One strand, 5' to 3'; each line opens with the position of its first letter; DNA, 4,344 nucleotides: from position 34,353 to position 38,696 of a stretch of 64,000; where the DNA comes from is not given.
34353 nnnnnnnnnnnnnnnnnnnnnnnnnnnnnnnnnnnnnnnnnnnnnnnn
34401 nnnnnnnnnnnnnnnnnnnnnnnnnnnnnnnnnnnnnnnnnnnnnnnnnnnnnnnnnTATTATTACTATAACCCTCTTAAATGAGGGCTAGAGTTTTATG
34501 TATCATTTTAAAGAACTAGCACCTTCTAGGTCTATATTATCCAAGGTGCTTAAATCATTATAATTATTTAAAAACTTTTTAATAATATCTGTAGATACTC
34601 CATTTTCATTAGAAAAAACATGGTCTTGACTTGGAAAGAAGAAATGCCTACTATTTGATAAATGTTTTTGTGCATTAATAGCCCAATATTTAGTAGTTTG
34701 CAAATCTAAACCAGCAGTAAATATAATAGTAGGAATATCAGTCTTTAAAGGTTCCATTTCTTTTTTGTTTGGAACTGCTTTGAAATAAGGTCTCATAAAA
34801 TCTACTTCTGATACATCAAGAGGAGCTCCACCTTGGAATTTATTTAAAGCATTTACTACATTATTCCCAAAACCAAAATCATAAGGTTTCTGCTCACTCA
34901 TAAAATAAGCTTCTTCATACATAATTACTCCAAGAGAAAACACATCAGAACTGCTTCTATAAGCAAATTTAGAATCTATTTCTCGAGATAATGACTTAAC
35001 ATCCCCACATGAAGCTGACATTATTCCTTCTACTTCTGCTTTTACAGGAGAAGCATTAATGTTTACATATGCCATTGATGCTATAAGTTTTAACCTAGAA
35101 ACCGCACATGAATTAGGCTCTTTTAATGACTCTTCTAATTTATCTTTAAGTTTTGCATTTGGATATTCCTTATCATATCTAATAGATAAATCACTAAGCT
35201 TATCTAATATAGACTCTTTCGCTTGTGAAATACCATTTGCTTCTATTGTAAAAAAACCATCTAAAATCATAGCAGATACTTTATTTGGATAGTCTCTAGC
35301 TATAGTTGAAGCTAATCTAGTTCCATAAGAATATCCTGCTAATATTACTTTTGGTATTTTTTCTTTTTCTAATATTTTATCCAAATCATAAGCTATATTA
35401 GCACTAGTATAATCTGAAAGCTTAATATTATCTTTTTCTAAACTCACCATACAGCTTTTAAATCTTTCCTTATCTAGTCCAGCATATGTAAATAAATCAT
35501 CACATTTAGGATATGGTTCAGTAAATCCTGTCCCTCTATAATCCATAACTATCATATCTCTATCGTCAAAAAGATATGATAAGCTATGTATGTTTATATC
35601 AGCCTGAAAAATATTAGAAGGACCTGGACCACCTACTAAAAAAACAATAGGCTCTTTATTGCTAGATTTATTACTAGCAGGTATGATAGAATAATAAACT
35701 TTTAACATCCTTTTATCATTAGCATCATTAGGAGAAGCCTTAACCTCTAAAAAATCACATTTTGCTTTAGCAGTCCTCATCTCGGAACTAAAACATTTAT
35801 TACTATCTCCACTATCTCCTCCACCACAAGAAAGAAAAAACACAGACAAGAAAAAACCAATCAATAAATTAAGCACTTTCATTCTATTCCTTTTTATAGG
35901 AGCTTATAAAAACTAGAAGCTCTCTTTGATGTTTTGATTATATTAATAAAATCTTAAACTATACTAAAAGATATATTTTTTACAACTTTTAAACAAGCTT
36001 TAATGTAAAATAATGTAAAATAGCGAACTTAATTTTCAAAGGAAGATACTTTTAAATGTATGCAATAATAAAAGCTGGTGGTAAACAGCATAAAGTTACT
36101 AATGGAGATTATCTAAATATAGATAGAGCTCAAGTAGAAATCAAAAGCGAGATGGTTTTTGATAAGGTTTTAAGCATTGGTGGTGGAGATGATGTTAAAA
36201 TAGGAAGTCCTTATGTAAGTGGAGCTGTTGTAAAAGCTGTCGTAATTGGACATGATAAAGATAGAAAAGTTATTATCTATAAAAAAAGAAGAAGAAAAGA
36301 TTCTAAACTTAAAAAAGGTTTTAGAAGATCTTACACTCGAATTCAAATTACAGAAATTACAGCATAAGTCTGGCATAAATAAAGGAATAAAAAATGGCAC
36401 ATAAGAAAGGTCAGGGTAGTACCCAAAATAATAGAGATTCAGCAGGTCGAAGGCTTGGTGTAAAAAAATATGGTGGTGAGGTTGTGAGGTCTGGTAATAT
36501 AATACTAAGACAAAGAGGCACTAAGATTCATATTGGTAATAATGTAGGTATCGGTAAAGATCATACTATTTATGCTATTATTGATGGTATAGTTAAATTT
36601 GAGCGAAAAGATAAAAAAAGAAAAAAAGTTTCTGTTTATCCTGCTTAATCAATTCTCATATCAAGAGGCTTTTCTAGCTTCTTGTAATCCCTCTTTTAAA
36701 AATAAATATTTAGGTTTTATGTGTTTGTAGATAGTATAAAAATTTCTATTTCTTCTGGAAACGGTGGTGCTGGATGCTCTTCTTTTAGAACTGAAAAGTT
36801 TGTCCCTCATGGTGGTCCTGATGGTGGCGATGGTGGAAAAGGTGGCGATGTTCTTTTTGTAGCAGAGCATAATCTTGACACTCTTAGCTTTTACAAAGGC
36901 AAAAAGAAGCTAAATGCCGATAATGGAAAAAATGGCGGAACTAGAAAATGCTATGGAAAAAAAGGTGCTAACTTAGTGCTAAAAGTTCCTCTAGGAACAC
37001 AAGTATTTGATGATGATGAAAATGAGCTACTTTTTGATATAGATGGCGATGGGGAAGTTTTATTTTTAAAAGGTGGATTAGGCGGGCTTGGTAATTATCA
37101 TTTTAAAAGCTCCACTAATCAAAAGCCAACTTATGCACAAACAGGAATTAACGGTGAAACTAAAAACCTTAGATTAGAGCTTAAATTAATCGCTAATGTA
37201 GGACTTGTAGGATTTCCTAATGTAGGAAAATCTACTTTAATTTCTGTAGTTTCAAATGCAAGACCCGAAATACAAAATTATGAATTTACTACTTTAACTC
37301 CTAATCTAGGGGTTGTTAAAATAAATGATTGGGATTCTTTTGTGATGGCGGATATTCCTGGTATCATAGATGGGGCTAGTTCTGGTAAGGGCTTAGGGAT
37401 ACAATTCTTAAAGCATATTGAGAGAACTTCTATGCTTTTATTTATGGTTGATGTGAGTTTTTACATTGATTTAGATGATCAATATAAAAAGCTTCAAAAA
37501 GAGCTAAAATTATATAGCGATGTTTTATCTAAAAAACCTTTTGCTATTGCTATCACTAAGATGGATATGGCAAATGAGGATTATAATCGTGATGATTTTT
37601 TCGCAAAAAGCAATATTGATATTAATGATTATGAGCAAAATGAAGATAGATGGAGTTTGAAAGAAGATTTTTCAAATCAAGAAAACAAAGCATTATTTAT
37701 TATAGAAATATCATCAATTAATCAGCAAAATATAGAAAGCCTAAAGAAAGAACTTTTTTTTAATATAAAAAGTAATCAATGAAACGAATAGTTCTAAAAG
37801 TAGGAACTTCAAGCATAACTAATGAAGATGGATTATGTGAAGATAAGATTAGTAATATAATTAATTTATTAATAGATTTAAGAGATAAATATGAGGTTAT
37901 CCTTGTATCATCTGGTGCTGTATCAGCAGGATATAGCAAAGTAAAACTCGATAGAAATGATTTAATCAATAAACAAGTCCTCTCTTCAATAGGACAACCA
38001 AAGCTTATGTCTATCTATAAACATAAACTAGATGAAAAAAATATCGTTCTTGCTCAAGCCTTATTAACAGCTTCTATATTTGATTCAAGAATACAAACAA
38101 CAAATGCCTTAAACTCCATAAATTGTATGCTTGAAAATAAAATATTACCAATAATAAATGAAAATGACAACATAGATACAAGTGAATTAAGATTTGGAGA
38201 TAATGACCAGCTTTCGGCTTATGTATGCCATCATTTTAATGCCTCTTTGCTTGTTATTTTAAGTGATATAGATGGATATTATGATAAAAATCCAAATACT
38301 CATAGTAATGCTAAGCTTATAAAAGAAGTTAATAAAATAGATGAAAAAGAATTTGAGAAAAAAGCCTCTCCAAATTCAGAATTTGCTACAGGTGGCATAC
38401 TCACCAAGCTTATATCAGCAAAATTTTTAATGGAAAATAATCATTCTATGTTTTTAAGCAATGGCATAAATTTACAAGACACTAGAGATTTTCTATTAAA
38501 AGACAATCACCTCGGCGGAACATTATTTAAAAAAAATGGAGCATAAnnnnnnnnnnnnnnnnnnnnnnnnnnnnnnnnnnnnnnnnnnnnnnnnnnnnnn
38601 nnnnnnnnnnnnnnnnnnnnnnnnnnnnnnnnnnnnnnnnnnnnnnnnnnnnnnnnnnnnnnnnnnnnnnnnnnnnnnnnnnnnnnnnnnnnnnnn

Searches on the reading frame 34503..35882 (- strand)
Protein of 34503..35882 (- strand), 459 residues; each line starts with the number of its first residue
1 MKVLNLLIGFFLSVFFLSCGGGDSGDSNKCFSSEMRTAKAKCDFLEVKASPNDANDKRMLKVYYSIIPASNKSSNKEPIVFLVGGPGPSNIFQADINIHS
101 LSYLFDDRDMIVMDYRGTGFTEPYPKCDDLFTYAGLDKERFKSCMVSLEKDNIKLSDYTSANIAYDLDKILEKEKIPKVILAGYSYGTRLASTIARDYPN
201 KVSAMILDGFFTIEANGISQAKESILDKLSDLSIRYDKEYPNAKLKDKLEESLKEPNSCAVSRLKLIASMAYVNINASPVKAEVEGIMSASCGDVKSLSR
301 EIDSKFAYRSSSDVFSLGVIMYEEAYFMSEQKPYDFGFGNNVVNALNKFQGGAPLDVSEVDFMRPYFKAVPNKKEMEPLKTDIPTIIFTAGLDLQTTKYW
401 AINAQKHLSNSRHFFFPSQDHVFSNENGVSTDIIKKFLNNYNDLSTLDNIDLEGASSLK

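Call 54: search_protein_families(library=pfam, max_evalue=0.000001, proteins=[window:34503-35882:-])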
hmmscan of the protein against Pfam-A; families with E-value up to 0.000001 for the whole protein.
window:34503-35882:- (459 aa): 1 family
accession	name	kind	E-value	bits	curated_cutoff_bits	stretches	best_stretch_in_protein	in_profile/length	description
PF00561.26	Abhydrolase_1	-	4.9e-17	62.8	25.8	1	78-210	2-102/245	alpha/beta hydrolase fold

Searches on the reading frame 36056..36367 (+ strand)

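Call 54: search_protein_families(library=pfam, max_evalue=0.000001, proteins=[window:36056-36367:+])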
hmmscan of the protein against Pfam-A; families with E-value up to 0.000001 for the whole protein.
window:36056-36367:+ (103 aa): 1 family
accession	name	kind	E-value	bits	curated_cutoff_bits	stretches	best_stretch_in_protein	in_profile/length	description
PF00829.26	Ribosomal_L21p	-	6.7e-33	113.3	27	1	1-101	1-99/99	Ribosomal prokaryotic L21 protein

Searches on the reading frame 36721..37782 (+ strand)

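Call 54: search_protein_families(library=pfam, max_evalue=0.000001, proteins=[window:36721-37782:+])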
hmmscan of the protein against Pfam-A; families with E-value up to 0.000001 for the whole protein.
window:36721-37782:+ (353 aa): 3 families
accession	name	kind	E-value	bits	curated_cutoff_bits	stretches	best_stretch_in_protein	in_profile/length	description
PF01018.28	GTP1_OBG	-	4.8e-55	185.9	27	1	3-156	1-155/155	GTP1/OBG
PF01926.29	MMR_HSR1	-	8.6e-26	90.7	21.9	1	159-280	1-113/113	50S ribosome-binding GTPase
PF02421.24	FeoB_N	-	1.3e-09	38.2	27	1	159-287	2-121/156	Ferrous iron transport protein B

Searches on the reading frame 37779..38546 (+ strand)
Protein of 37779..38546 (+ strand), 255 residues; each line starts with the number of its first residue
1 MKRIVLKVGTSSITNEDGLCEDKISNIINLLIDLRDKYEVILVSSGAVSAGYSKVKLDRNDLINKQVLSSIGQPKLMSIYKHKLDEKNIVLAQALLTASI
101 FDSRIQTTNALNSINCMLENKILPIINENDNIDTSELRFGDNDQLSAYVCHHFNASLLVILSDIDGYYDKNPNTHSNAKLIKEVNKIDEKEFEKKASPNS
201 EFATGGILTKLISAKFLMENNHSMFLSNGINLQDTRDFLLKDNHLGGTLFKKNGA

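Call 54: search_protein_families(library=pfam, max_evalue=0.000001, proteins=[window:37779-38546:+])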
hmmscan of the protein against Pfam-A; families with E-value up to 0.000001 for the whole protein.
window:37779-38546:+ (255 aa): 1 family
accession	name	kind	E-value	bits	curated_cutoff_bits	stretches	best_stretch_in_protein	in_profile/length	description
PF00696.33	AA_kinase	-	2e-39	136.1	24.9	1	2-225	1-231/234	Amino acid kinase family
